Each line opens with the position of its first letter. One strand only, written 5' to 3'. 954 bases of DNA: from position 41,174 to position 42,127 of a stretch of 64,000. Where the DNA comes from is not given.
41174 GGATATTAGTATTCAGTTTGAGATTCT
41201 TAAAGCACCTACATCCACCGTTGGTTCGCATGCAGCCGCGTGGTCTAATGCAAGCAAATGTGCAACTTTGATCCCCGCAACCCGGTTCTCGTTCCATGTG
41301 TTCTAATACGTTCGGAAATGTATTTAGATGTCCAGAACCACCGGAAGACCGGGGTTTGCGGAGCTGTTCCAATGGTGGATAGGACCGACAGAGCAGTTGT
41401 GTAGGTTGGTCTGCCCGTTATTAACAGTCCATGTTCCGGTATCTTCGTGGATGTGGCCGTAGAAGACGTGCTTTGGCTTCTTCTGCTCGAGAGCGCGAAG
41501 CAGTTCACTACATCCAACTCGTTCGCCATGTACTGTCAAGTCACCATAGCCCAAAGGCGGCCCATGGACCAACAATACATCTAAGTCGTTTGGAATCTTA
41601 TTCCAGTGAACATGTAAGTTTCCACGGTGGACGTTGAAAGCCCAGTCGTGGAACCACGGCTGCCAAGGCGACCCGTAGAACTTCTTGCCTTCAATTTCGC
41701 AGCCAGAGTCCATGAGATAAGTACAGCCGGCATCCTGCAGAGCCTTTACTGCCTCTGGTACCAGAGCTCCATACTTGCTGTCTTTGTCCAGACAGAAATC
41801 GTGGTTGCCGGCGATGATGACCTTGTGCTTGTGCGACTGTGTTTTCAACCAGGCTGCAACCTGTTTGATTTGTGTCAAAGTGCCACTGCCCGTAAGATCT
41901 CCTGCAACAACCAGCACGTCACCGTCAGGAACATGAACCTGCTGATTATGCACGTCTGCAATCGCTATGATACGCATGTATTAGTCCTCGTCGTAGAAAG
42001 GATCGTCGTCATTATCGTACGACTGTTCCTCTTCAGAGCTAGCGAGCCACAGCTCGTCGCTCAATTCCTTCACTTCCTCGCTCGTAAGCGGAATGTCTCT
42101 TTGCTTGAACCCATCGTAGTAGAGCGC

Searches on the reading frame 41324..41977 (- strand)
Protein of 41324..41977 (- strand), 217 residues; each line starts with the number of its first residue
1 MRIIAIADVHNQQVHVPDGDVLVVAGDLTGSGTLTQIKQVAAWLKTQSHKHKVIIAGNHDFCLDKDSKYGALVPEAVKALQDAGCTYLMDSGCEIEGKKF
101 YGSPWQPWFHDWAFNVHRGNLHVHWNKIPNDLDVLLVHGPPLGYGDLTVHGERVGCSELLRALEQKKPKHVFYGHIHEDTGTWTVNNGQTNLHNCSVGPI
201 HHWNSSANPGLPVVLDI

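Call 62: search_protein_families(library=pfam, proteins=[window:41324-41977:-], max_evalue=0.001)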
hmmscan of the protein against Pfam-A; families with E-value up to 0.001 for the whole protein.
window:41324-41977:- (217 aa): 2 families
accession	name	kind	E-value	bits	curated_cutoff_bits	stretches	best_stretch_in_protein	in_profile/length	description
PF00149.33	Metallophos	-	2e-11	45.1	21.5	1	1-178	1-190/191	Calcineurin-like phosphoesterase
PF12850.12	Metallophos_2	-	1.5e-06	28.8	27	1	1-189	1-134/154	Calcineurin-like phosphoesterase superfamily domain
